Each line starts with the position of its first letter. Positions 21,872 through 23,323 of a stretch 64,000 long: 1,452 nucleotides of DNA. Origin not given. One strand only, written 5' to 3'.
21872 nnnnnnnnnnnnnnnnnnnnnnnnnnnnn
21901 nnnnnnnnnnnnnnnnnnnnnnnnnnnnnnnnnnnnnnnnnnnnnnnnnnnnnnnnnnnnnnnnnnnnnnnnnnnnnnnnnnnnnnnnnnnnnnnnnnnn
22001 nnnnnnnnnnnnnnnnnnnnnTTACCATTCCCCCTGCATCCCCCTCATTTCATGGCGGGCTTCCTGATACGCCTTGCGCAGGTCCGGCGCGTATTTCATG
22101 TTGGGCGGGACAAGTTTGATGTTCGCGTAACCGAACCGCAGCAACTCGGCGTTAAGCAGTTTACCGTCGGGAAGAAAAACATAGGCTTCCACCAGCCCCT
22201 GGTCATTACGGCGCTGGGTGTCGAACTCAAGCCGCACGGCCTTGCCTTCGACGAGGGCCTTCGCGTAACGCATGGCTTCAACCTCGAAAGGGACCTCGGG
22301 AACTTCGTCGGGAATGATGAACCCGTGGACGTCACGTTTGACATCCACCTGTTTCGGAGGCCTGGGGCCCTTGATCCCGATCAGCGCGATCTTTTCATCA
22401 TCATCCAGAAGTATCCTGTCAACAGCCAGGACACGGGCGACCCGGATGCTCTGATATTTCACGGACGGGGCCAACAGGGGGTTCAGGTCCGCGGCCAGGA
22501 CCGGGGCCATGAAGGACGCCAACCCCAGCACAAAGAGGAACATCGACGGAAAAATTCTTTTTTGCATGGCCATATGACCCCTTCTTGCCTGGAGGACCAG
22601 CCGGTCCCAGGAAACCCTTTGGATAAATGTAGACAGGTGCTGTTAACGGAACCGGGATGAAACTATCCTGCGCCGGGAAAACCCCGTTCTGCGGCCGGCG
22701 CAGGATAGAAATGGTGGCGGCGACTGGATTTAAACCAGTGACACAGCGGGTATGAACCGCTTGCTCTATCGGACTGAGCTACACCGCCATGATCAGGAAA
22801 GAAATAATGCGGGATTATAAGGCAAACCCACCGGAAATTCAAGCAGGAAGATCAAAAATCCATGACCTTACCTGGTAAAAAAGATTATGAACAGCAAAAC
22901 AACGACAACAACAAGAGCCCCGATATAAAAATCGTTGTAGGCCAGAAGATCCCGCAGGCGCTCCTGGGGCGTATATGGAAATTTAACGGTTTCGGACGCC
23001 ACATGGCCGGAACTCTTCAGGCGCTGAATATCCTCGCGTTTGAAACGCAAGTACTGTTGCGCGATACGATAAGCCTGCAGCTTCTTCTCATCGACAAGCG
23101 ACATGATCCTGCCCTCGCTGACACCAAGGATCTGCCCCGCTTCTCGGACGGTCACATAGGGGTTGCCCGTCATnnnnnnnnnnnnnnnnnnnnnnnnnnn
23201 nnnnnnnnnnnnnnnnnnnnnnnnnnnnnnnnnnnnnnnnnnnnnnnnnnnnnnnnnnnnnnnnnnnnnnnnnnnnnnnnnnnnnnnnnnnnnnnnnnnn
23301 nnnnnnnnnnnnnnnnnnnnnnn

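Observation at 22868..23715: Bactofilin fused to an excisionase-type HTH, translationally coupled to a membrane-anchored HTH protein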

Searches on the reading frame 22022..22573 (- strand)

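Call 57: search_protein_families(library=pfam, proteins=[window:22022-22573:-], max_evalue=0.001)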
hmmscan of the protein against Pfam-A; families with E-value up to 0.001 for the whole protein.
window:22022-22573:- (183 aa): 1 family
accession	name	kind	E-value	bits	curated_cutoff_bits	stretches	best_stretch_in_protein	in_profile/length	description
PF00565.23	SNase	-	3.6e-09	37.5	21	1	61-179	1-104/107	Staphylococcal nuclease homologue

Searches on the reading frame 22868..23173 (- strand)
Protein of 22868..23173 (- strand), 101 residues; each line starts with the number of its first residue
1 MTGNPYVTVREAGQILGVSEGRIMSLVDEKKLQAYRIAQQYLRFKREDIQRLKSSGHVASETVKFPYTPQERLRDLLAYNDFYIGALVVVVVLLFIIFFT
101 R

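Call 4: search_protein_families(library=pfam, proteins=[window:22868-23173:-], max_evalue=1)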
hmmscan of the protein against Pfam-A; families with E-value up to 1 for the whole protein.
window:22868-23173:- (101 aa): 6 families
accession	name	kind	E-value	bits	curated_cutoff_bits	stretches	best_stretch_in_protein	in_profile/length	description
PF12728.13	HTH_17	-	1.9e-08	34.8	27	1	6-53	1-47/51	Helix-turn-helix domain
PF04545.22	Sigma70_r4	-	0.0054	16.7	24.1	1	8-26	22-40/50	Sigma-70, region 4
PF21531.3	Rv2175c_wHTH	-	0.035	14.5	27.1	1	5-36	14-45/57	DNA-binding protein Rv2175c, wHTH domain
PF04690.20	YABBY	-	0.081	13.7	28.6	1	35-54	22-41/69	YABBY protein, C-terminal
PF13411.12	MerR_1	-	0.12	13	21.6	1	8-53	2-47/69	MerR HTH family regulatory protein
PF22233.2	PhyR_sigma-like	-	0.19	12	27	1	9-29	22-42/50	Response regulator PhyR, sigma-like domain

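Call 5: search_protein_families(library=ncbifam, proteins=[window:22868-23173:-], max_evalue=1)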
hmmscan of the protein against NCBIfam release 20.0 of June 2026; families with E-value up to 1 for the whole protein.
window:22868-23173:- (101 aa): 2 families
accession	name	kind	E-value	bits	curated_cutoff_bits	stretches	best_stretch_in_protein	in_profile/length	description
TIGR01764.1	excise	domain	4.2e-07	30.2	28.8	1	6-52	1-46/49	excisionase family DNA-binding protein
NF047737.1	antiphage_MADS1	equivalog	0.00017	21.8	80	1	8-50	5-46/49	methylation-associated defense system helix-turn-helix domain-containing protein MAD1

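Call 23: find_homologous_proteins(query=window:22868-23173:-)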
Query window:22868-23173:- (101 aa): 86 proteins with E <= 0.001 among 90 candidates.
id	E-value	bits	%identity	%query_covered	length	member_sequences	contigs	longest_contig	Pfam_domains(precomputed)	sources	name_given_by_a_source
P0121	3.4e-51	189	85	100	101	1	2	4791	PF12728.14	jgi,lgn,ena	-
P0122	4.8e-51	188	88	100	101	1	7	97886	PF12728.14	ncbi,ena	-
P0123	1.0e-44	168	77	98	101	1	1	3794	PF12728.14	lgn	-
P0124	6.7e-43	162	76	99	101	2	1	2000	PF12728.14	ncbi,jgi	-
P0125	1.8e-42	161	72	100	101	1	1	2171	PF12728.14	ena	-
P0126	2.3e-42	161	76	98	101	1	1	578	PF12728.14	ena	-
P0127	7.2e-42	159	100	77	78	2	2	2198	-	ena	-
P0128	2.4e-41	157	73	99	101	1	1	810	PF12728.14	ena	-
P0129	3.5e-41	157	76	98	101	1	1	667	PF12728.14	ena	-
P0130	5.3e-41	156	76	99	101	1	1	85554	PF12728.14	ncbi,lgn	-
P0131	1.3e-40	155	71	100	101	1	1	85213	PF12728.14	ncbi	-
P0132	2.2e-40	154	77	82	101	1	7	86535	PF12728.14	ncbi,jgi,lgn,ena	jgi:excisionase family DNA binding protein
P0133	3.6e-40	154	69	100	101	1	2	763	PF12728.14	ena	-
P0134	3.7e-40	154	73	98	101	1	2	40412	PF12728.14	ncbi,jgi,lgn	-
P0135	4.0e-40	154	72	99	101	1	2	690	PF12728.14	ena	-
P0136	5.2e-40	153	74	83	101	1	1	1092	PF12728.14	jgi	jgi:excisionase family DNA binding protein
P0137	8.3e-40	152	72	99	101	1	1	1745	PF12728.14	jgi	jgi:excisionase family DNA binding protein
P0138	1.2e-39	152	76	79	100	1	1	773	PF12728.14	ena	-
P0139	2.2e-39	151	77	83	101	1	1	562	PF12728.14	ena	-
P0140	8.5e-39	149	71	99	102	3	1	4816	PF12728.14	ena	-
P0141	8.7e-39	149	70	97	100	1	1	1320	PF12728.14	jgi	-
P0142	8.7e-39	149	72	98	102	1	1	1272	PF12728.14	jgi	jgi:excisionase family DNA binding protein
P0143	1.2e-38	149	72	98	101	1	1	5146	PF12728.14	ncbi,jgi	-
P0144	1.2e-38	149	75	98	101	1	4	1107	PF12728.14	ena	-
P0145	1.2e-38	149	71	99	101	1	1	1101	PF12728.14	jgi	jgi:excisionase family DNA binding protein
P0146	1.7e-38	148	71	98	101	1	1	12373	PF12728.14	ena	-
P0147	1.8e-38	148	71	99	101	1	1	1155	PF12728.14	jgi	jgi:excisionase family DNA binding protein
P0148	2.1e-38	148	71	98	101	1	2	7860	PF12728.14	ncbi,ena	-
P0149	2.9e-38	148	70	98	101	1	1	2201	PF12728.14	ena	-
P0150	3.0e-38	148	71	98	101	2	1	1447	PF12728.14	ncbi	-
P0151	3.5e-38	147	71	99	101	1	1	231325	PF12728.14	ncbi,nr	ncbi:MAG: helix-turn-helix domain-containing protein [Candidatus Omnitrophica bacterium]|nr:helix-tu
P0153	7.5e-38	146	75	79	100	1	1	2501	PF12728.14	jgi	-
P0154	1.7e-37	145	70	98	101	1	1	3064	PF12728.14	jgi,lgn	jgi:excisionase family DNA binding protein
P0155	2.1e-37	145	71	98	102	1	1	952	PF12728.14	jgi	jgi:excisionase family DNA binding protein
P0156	2.1e-37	145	73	80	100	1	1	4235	PF12728.14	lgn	-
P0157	2.7e-37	144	65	100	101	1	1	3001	PF12728.14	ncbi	-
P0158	3.1e-37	144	68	99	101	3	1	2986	PF12728.14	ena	-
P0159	3.5e-37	144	70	100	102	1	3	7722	PF12728.14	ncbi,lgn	ncbi:MAG: helix-turn-helix domain-containing protein [Candidatus Omnitrophota bacterium]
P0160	4.5e-37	144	66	100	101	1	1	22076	PF12728.14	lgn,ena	-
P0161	5.2e-37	144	66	100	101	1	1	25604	PF12728.14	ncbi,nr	ncbi:MAG: helix-turn-helix domain-containing protein [Candidatus Omnitrophica bacterium]|nr:helix-tu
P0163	6.5e-37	143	65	100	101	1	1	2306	PF12728.14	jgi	jgi:excisionase family DNA binding protein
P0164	8.1e-37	143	68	100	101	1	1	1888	PF12728.14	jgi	jgi:excisionase family DNA binding protein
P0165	2.2e-36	142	65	100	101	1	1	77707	PF12728.14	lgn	-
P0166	2.3e-36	141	73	82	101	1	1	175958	PF12728.14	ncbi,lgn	-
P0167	2.7e-36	141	68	99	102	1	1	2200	PF12728.14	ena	-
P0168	5.1e-36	140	64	100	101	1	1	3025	PF12728.14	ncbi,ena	-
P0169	1.2e-35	139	66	98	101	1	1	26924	PF12728.14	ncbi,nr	ncbi:MAG: helix-turn-helix domain-containing protein [Candidatus Omnitrophica bacterium]|nr:helix-tu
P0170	2.4e-35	138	63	100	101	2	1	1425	PF12728.14,PF21531.4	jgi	jgi:excisionase family DNA binding protein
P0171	3.9e-35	138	63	99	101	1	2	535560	PF12728.14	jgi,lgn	jgi:excisionase family DNA binding protein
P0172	1.1e-34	136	70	83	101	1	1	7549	PF12728.14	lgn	-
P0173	2.5e-34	135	61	100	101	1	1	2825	PF12728.14,PF21531.4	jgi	jgi:excisionase family DNA binding protein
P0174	7.6e-34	133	62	100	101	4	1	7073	PF12728.14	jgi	jgi:excisionase family DNA binding protein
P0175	2.5e-33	132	63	97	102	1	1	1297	PF12728.14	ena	-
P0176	3.4e-33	131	62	100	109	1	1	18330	PF12728.14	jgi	jgi:excisionase family DNA binding protein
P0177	9.2e-33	130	64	98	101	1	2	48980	PF12728.14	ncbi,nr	ncbi:MAG: helix-turn-helix domain-containing protein [Candidatus Omnitrophica bacterium]|nr:helix-tu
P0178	2.5e-29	119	60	97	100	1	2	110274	PF12728.14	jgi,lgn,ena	-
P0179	5.1e-29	118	56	97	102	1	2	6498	PF12728.14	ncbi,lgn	-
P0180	6.7e-29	118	54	97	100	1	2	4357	PF12728.14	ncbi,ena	-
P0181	3.4e-28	115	55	97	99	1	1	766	PF12728.14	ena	-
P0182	3.5e-28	115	54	97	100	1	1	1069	PF12728.14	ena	-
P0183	5.3e-28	115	56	94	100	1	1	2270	PF12728.14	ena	-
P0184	1.3e-27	113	54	97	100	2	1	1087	PF12728.14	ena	-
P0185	1.4e-27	113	56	97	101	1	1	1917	PF12728.14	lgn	-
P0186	1.5e-27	113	58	99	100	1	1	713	PF12728.14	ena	-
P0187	3.4e-27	112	53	97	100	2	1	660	PF12728.14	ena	-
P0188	3.6e-27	112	54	99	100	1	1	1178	PF12728.14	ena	-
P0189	4.0e-27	112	56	97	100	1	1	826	PF12728.14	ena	-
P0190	6.1e-27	111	54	96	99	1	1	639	PF12728.14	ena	-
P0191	6.5e-27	111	54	96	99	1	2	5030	PF12728.14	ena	-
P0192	6.6e-27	111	55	94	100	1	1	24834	PF12728.14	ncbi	-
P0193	8.2e-27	111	54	97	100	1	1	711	PF12728.14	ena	-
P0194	2.8e-26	109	56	94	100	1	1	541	PF12728.14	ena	-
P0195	3.7e-26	109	54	95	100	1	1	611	PF12728.14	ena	-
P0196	1.1e-25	107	54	97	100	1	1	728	PF12728.14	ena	-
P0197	1.8e-25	107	51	99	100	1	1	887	PF12728.14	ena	-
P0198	6.2e-25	105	49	97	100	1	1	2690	PF12728.14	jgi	jgi:excisionase family DNA binding protein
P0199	3.6e-24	102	54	79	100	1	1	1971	PF12728.14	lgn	-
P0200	1.5e-23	101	47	97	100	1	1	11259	PF12728.14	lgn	-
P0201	1.7e-23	100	50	97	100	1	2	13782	PF12728.14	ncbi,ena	-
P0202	1.8e-23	100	48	96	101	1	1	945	PF12728.14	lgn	-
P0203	3.0e-23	100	50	99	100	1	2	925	PF12728.14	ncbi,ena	-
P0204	2.2e-22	97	48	99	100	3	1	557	PF12728.14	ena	-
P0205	1.0e-14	72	35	93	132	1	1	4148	PF12728.14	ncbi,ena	-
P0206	3.9e-14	70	40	97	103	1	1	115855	PF12728.14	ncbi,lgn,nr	ncbi:MAG: helix-turn-helix domain-containing protein [Candidatus Omnitrophica bacterium]|nr:helix-tu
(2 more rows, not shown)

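Call 37: predict_structure(alignment_id=A3)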
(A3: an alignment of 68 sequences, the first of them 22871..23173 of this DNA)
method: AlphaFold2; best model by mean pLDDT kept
length: 101 residues; sequences in the alignment: 68
mean_pLDDT: 78.5   pTM: 0.45
mean pLDDT of the five models: 78.5, 77.6, 75.9, 75.3, 74.6
residues with pLDDT >= 90: 18; 70-90: 61; 50-70: 20; < 50: 2
segments of 3 or more residues with pLDDT < 50: none
pLDDT, mean of each block of 10 residues (from residue 1): 71 79 80 73 78 66 67 86 95 93 59
secondary structure, 60 per line:
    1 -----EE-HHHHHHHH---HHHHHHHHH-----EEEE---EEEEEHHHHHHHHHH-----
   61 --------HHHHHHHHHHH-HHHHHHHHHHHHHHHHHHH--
elements in order: H9-16 H20-28 E34-37 E41-45 H46-55 H69-79 H81-99

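Call 39: search_solved_structures(query=A3, max_evalue=10, show_alignments=3)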
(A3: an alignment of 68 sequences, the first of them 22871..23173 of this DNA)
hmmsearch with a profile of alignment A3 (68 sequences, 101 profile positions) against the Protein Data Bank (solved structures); distinct sequences matched with E-value up to 10: 9.
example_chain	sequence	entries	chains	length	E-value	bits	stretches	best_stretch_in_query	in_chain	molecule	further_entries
4j2n_A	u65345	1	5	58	6.4e-05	26.3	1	7-52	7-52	Gp37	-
8vd6_A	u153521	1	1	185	0.0018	21.6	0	8-33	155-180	CAP REPEAT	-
1y6u_A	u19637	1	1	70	0.065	16.6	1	6-53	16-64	Excisionase from transposon Tn916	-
6es2_K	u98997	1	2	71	0.56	13.6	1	4-45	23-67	Homeobox protein CDX-2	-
5lty_K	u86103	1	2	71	0.57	13.6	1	4-44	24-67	Homeobox protein CDX-2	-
6es3_K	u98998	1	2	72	0.58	13.6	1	4-44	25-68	Homeobox protein CDX-2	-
6amk_A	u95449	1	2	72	1.7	12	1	5-53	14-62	Putative DNA-binding protein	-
4v6w_CF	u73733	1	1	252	2.1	11.8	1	29-86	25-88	60S ribosomal protein L7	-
6ama_A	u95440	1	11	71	2.3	11.6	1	4-52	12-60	Putative DNA-binding protein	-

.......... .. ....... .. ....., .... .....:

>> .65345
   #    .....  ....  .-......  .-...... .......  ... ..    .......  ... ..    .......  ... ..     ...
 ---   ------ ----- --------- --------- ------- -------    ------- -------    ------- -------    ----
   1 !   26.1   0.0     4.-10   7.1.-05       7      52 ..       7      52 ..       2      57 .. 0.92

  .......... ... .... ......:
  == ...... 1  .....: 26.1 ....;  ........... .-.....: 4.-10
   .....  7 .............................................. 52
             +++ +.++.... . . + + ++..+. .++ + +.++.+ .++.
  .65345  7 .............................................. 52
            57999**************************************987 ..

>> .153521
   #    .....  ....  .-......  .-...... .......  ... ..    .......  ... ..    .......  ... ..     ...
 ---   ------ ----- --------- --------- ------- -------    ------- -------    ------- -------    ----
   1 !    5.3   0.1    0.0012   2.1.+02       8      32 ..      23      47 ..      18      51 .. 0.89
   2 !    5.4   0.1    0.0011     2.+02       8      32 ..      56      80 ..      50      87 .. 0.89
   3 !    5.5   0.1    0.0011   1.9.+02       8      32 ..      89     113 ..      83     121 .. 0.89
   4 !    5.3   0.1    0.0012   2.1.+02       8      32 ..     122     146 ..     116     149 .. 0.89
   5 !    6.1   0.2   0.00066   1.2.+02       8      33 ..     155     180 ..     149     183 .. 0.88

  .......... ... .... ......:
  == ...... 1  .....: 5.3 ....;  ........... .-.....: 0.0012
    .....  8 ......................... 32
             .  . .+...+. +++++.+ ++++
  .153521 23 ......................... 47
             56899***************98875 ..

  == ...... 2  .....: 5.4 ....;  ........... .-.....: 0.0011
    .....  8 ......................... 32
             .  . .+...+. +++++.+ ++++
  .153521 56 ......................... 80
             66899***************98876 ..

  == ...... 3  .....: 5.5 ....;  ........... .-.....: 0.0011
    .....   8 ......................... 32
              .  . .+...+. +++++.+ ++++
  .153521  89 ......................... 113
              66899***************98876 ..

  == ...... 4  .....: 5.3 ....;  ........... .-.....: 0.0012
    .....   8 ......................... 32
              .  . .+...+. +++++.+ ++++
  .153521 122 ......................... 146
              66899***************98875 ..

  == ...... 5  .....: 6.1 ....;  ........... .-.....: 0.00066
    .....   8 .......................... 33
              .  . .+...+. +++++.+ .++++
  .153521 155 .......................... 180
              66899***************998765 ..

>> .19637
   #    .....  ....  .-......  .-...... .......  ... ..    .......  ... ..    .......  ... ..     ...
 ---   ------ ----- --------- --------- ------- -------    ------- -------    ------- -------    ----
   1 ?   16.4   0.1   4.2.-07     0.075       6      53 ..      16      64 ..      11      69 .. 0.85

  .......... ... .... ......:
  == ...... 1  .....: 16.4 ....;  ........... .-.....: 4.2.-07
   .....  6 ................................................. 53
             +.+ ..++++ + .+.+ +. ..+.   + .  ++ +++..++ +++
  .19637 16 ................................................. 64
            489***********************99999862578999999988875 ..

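Call 49: fold_search(model_id=the predicted structure, library=pdb)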
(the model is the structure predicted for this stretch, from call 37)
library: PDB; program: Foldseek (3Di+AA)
matches with E <= 10: 710; with E <= 0.001: 0
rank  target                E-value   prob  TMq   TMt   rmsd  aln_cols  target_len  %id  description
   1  5i44_B                4.0e-03  1.00  0.45  0.64   7.5        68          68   25  Structure of RacA-DNA complex; P21 form (released 2016-05-04)
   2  5i44_A                4.3e-03  1.00  0.45  0.65   6.6        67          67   24  Structure of RacA-DNA complex; P21 form (released 2016-05-04)
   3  4j2n_A                6.0e-03  1.00  0.47  0.83   1.4        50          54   24  Crystal Structure of mycobacteriophage Pukovnik Xis (released 2013-10-23)
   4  4j2n_C                6.0e-03  1.00  0.46  0.80   2.3        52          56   23  Crystal Structure of mycobacteriophage Pukovnik Xis (released 2013-10-23)
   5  6ama_B                6.9e-03  1.00  0.47  0.83   2.1        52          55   17  Structure of S. coelicolor/S. venezuelae BldC-smeA-ssfA complex to 3.09 Angstrom (released 2018-03-28)
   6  6ama_Y                7.8e-03  1.00  0.47  0.81   2.9        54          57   17  Structure of S. coelicolor/S. venezuelae BldC-smeA-ssfA complex to 3.09 Angstrom (released 2018-03-28)
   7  5i44_G                7.8e-03  1.00  0.44  0.62   8.6        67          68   25  Structure of RacA-DNA complex; P21 form (released 2016-05-04)
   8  5i44_I                1.3e-02  1.00  0.44  0.64   7.3        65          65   25  Structure of RacA-DNA complex; P21 form (released 2016-05-04)
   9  6ama_P                1.6e-02  1.00  0.47  0.81   2.5        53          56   17  Structure of S. coelicolor/S. venezuelae BldC-smeA-ssfA complex to 3.09 Angstrom (released 2018-03-28)
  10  5d90_A                1.9e-02  0.98  0.43  0.36  12.8       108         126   19  Crystal structure of HiNmlR, a MerR family regulator lacking the sensor domain, bound to promoter DNA (released 2016-06-29)
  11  6amk_A                2.1e-02  1.00  0.46  0.85   1.6        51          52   18  Structure of Streptomyces venezuelae BldC-whiI opt complex (released 2018-03-28)
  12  5i44_K                2.3e-02  1.00  0.43  0.63   6.7        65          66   25  Structure of RacA-DNA complex; P21 form (released 2016-05-04)
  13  8dgl_B                2.4e-02  1.00  0.45  0.62   2.1        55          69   16  Crystal Structure of the RdfS Excisionase (released 2022-10-05)
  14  5i41                  3.0e-02  1.00  0.43  0.61   7.5        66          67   26  Structure of the apo RacA DNA binding domain (released 2016-05-04)
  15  5d90_C                3.0e-02  0.95  0.40  0.31  12.0       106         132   16  Crystal structure of HiNmlR, a MerR family regulator lacking the sensor domain, bound to promoter DNA (released 2016-06-29)
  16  3ucs_A                3.2e-02  0.99  0.47  0.48  15.5       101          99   12  Crystal structure of the complex between CBPA J-domain and CBPM (released 2013-07-03)
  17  6amk_B                3.4e-02  1.00  0.47  0.87   1.2        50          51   18  Structure of Streptomyces venezuelae BldC-whiI opt complex (released 2018-03-28)
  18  6ama_A                3.6e-02  1.00  0.47  0.85   1.6        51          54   18  Structure of S. coelicolor/S. venezuelae BldC-smeA-ssfA complex to 3.09 Angstrom (released 2018-03-28)
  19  6ama_H                3.6e-02  1.00  0.47  0.84   1.5        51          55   18  Structure of S. coelicolor/S. venezuelae BldC-smeA-ssfA complex to 3.09 Angstrom (released 2018-03-28)
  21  8dgl_A                4.4e-02  1.00  0.45  0.65   1.8        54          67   13  Crystal Structure of the RdfS Excisionase (released 2022-10-05)
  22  3ucs_B                4.4e-02  0.99  0.49  0.49  16.3        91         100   13  Crystal structure of the complex between CBPA J-domain and CBPM (released 2013-07-03)
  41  5i44_H                2.0e-01  0.92  0.42  0.62   7.0        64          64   25  Structure of RacA-DNA complex; P21 form (released 2016-05-04)
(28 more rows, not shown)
